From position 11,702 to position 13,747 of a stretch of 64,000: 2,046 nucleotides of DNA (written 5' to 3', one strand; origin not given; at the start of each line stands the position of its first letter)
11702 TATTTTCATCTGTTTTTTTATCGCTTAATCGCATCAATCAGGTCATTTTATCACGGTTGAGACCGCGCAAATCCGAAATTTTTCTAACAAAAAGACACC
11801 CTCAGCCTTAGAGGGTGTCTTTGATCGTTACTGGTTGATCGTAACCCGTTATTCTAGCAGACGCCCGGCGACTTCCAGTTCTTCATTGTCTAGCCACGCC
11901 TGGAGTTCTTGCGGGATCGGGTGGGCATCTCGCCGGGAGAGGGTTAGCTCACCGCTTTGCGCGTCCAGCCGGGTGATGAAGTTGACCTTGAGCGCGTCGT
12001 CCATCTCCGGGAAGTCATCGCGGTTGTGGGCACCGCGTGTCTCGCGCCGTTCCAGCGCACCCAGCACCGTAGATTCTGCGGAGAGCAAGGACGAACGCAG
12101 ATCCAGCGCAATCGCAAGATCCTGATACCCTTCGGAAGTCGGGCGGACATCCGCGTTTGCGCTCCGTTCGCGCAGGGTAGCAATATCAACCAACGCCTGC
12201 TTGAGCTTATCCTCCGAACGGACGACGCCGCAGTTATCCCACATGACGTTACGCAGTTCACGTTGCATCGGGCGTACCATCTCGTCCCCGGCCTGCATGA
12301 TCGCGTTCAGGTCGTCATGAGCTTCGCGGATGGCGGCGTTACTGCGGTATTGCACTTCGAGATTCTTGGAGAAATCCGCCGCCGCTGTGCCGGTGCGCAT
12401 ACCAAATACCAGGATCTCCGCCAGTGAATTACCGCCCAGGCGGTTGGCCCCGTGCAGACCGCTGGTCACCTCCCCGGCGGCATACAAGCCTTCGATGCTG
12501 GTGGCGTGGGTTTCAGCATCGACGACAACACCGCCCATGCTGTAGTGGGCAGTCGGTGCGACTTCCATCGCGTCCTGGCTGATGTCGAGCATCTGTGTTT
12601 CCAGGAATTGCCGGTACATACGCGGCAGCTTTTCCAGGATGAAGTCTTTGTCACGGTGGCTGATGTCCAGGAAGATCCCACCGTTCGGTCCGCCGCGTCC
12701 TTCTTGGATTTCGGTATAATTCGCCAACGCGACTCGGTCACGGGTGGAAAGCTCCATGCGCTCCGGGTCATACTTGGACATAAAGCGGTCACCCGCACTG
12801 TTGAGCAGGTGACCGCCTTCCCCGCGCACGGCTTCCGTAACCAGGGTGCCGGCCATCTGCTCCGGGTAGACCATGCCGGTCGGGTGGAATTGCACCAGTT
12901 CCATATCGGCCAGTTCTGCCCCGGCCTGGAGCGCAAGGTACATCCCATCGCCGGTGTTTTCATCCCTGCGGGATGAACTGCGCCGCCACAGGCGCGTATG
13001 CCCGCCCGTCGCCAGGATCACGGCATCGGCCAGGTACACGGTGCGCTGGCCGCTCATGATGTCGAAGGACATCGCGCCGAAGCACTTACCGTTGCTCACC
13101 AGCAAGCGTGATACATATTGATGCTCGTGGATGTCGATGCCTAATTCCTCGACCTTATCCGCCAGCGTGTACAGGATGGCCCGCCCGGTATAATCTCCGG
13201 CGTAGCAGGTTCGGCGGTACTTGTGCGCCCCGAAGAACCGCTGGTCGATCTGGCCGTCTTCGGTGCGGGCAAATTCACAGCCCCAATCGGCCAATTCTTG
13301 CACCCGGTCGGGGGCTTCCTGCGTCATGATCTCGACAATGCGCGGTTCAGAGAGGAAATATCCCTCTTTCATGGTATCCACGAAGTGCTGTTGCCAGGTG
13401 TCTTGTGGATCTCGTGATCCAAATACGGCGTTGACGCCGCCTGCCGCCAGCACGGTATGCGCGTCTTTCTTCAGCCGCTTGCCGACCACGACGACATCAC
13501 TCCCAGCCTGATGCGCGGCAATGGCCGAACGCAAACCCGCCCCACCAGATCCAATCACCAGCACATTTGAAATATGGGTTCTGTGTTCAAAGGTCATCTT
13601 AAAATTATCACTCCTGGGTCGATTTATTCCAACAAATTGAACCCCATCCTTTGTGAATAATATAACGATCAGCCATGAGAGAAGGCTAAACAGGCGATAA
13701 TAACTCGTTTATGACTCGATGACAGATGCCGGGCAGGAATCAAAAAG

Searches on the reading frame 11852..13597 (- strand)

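Call 69: search_protein_families(library=ncbifam, proteins=[window:11852-13597:-], max_evalue=1e-10)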
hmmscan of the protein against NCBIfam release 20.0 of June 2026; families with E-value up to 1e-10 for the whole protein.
window:11852-13597:- (582 aa): 31 families (the best 25 are shown)
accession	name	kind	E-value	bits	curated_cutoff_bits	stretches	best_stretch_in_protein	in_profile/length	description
NF004900.0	PRK06263.1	equivalog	2.2e-176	587.7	718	1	7-545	5-537/546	fumarate reductase (CoM/CoB) subunit TfrA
NF005866.0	PRK07803.1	equivalog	1.8e-173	578.1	819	2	6-280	5-291/631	fumarate reductase/succinate dehydrogenase flavoprotein subunit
TIGR01812.1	sdhA_frdA_Gneg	subfamily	9.8e-156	519.5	567.3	1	12-535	2-534/568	succinate dehydrogenase or fumarate reductase, flavoprotein subunit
NF004724.0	PRK06069.1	subfamily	1.6e-127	426.2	826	1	11-535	7-543/577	succinate dehydrogenase/fumarate reductase flavoprotein subunit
TIGR01816.1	sdhA_forward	equivalog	1.6e-127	426.1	727.35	1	11-558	4-567/584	succinate dehydrogenase flavoprotein subunit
NF004613.0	PRK05945.1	equivalog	4.3e-124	415.2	824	1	11-535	5-541/575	succinate dehydrogenase/fumarate reductase flavoprotein subunit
NF006686.0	PRK09231.1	equivalog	2.7e-115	386.2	854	1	9-536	5-547/598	fumarate reductase (quinol) flavoprotein subunit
TIGR00551.1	nadB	equivalog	7.8e-115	384.4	452.75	1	11-530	4-489/489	L-aspartate oxidase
NF042982.1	MFR_Fp_SdhA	equivalog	2.6e-113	379.6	1100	1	11-557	49-600/612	8-methylmenaquinol:fumarate reductase flavoprotein subunit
NF005037.0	PRK06452.1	equivalog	5.8e-112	375.1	862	1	11-537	7-534/566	succinate dehydrogenase flavoprotein subunit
TIGR01176.1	fum_red_Fp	equivalog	1.2e-110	370.8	932.7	1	10-535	4-544/580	fumarate reductase (quinol) flavoprotein subunit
NF006383.0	PRK08626.1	equivalog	5.9e-108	361.8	663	1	7-535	3-559/657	fumarate reductase flavoprotein subunit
NF005867.0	PRK07804.1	equivalog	1.7e-104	350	639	1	8-550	17-537/548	L-aspartate oxidase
NF006567.0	PRK09077.1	equivalog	7.8e-102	341.2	629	1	6-537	5-526/537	L-aspartate oxidase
NF005701.0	PRK07512.1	equivalog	2.3e-101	339.7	528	1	4-547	4-501/516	L-aspartate oxidase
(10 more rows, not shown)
